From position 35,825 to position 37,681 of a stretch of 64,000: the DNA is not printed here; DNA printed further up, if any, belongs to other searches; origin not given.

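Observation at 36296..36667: MCP signalling domain carries two tandem hairpin tips with complementary degeneration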

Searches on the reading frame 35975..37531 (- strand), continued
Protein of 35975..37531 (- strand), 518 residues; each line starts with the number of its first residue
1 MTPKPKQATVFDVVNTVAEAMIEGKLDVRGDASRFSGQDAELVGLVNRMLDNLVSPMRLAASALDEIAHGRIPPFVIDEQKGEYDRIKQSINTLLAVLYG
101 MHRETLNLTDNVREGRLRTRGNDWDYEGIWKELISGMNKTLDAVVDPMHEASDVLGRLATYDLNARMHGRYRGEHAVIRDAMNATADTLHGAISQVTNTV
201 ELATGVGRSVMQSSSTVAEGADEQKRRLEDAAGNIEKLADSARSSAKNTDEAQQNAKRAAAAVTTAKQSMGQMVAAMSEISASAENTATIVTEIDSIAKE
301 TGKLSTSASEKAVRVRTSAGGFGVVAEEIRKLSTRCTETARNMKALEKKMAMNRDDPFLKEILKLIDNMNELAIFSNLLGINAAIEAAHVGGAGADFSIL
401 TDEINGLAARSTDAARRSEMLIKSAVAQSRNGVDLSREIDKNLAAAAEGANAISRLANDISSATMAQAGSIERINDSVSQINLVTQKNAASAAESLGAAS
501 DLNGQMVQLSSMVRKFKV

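Call 53: fold_search(model_id=the predicted structure, library=pdb)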
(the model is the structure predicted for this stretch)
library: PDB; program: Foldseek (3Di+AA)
matches with E <= 10: 692; with E <= 0.001: 9
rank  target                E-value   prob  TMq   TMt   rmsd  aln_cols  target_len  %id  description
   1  3zx6_B                2.8e-06  1.00  0.49  0.81   7.0       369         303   21  Structure of Hamp(AF1503)-Tsr fusion - Hamp (A291V) mutant (released 2012-02-29)
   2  3zx6_A                6.9e-06  1.00  0.48  0.80   6.8       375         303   20  Structure of Hamp(AF1503)-Tsr fusion - Hamp (A291V) mutant (released 2012-02-29)
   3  2ch7_A                2.2e-05  1.00  0.48  0.76   4.7       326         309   16  Crystal structure of the cytoplasmic domain of a bacterial chemoreceptor from Thermotoga maritima (released 2006-04-18)
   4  9a65_B                4.7e-05  1.00  0.48  0.39  29.4       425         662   12  Integrative model of YVAQ-MCPB by crosslinking MS and deep learning (released 2024-09-18)
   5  2ch7_B                4.9e-05  1.00  0.37  0.54   7.6       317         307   18  Crystal structure of the cytoplasmic domain of a bacterial chemoreceptor from Thermotoga maritima (released 2006-04-18)
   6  8c5v_I                1.1e-04  1.00  0.24  0.24  63.8       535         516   18  Chemotaxis core signalling unit from E protein lysed E. coli cells (released 2023-09-13)
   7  9a69_B                1.3e-04  1.00  0.32  0.26  32.5       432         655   16  Integrative model of MCPB-MCPC by crosslinking MS and deep learning (released 2024-09-18)
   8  9a65_A                2.5e-04  1.00  0.49  0.46  72.7       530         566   12  Integrative model of YVAQ-MCPB by crosslinking MS and deep learning (released 2024-09-18)
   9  1qu7_B                5.7e-04  1.00  0.36  0.77   3.8       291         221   22  FOUR HELICAL-BUNDLE STRUCTURE OF THE CYTOPLASMIC DOMAIN OF A SERINE CHEMOTAXIS RECEPTOR (released 2000-07-12)
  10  1qu7_A                1.4e-03  1.00  0.22  0.47  35.0       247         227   26  FOUR HELICAL-BUNDLE STRUCTURE OF THE CYTOPLASMIC DOMAIN OF A SERINE CHEMOTAXIS RECEPTOR (released 2000-07-12)
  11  6h2x                  1.8e-03  1.00  0.19  0.24  20.0       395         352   12  MukB coiled-coil elbow from E. coli (released 2019-03-06)
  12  9y6s_7C               2.7e-03  1.00  0.22  0.06  15.6       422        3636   10  96-nm repeat of the Leishmania tarentolae doublet microtubule (released 2025-12-17)
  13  9e5c_6c               3.7e-03  0.97  0.21  0.04  39.8       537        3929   12  Cryo-EM structure of 96 nm repeat of microtubule doublet from T. brucei flagellum (released 2025-03-12)
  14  7zr1_C                1.0e-02  0.77  0.14  0.11  41.0       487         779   11  Chaetomium thermophilum Mre11-Rad50-Nbs1 complex bound to ATPyS (composite structure) (released 2023-01-11)
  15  9a72_A                1.2e-02  1.00  0.16  0.29  25.4       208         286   20  Integrative model of YFMS-CHEW by crosslinking MS and deep learning (released 2024-09-18)
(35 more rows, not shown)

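Call 88: search_protein_representatives(alignment_id=A4)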
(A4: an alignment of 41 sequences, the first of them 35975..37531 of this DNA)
Query: 41 sequences, 532 profile positions. Proteins with E-value up to 0.001 (for the whole library): 242588; up to 1e-10: 160854; up to 1e-30: 54177. The best 150 are listed.
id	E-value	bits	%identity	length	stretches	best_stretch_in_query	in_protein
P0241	0.0e+00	1436.2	-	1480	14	24-197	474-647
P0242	0.0e+00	1130.1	-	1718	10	21-339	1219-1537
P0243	1.2e-289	978.0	-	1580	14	19-360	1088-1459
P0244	3.2e-289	976.6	-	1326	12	22-156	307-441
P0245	5.2e-253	857.2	-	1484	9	20-366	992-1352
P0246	8.3e-244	826.8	-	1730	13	23-196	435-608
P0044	1.7e-241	819.1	-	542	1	7-531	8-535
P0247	9.5e-234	793.6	-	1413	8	12-204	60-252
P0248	3.2e-228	775.3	-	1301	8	58-309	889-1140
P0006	8.5e-227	770.7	-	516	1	13-529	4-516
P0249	3.7e-225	765.3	-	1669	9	16-340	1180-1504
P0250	4.2e-220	748.5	-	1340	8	19-308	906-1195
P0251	2.8e-216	735.9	-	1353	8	18-211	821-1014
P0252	4.8e-216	735.2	-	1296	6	61-309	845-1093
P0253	5.5e-211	718.5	-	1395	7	20-342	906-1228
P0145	2.4e-198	676.8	-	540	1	8-530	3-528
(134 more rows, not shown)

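Call 90: find_encoding_contigs(protein=window:35975-37531:-, flank=10000, max_places=2)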
Protein window:35975-37531:- (518 aa): 6 contigs read that carry it; 2 places shown.
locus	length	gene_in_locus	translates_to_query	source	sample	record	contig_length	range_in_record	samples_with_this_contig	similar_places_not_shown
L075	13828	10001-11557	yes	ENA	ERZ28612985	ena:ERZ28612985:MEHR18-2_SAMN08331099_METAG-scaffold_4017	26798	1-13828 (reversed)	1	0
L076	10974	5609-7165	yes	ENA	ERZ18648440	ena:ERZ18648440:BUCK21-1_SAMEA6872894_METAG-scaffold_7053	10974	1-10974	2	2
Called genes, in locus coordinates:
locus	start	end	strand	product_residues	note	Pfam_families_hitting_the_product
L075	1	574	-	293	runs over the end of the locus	PF00165:HTH_AraC, PF12833:HTH_18, PF01035:DNA_binding_1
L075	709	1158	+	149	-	PF01814:Hemerythrin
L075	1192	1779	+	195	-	PF00571:CBS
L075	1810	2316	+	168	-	PF09351:DUF1993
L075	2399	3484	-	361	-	PF03401:TctC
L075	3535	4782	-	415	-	PF07690:MFS_1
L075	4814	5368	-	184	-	PF10604:Polyketide_cyc2 (weak), PF03364:Polyketide_cyc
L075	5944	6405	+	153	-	-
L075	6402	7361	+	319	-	PF01058:Oxidored_q6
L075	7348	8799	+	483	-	PF27537:HoxH, PF00374:NiFeSe_Hases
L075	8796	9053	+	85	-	PF14697:Fer4_21 (faint), PF00037:Fer4 (weak), PF12797:Fer4_2 (faint), PF13237:Fer4_10 (weak), PF12838:Fer4_7, PF13187:Fer4_9 (weak), PF13484:Fer4_16 (faint)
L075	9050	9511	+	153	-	-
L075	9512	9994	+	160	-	PF01750:HycI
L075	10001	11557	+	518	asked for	PF18947:HAMP_2, PF00015:MCPsignal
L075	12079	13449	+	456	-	-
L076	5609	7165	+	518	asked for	PF18947:HAMP_2, PF00015:MCPsignal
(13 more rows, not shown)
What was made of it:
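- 35975..37531 (-): Gene for the 518-aa soluble MCP-like protein. It is probably the counterpart of the protein annotated MvhV in the Geobacter sulfurreducens Mvh cluster; I did not check this by sequence. The identical protein is called as a gene on 6 public contigs (call 90).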

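Call 94: list_cluster_members(proteins=[P0142, P0145, P0139, P0136, P0044, P0014])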
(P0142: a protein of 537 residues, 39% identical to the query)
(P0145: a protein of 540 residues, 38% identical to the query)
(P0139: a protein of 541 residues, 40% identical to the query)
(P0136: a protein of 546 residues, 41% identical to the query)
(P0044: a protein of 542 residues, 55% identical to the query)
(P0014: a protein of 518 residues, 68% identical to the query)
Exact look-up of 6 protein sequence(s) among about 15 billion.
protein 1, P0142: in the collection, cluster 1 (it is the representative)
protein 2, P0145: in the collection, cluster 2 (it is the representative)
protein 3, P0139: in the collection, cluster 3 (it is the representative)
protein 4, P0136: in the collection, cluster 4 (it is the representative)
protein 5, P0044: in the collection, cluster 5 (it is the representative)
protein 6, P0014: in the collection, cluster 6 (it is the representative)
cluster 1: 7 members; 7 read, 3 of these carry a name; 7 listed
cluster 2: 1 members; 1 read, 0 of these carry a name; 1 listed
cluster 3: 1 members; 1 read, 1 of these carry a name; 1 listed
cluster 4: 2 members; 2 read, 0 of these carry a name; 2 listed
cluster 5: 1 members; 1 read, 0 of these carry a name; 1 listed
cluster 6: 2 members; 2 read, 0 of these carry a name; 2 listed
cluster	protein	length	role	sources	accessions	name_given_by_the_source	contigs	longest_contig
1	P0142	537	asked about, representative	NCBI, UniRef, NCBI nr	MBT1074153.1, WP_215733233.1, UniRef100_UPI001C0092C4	methyl-accepting chemotaxis protein [Geobacter grbiciae] | methyl-accepting chemotaxis protein n=1 Tax=Geobacter grbiciae TaxID=155042 ...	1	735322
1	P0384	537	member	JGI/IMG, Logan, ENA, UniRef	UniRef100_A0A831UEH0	Methyl-accepting chemotaxis protein n=1 Tax=Geobacter metallireducens TaxID=28232 ...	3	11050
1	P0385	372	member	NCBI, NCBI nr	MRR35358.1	methyl-accepting chemotaxis protein, partial [bacterium] | methyl-accepting chemotaxis protein [bacterium]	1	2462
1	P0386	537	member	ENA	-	-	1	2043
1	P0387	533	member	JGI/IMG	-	-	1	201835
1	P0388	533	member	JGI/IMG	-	-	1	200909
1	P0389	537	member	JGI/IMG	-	-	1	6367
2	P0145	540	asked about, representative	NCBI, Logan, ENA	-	-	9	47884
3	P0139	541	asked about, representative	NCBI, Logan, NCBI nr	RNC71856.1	MAG: methyl-accepting chemotaxis protein [Desulfuromonadales bacterium]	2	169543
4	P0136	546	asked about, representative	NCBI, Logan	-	-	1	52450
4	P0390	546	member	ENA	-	-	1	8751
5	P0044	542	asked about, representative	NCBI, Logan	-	-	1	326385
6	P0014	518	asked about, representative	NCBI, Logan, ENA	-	-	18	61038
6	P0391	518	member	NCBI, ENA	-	-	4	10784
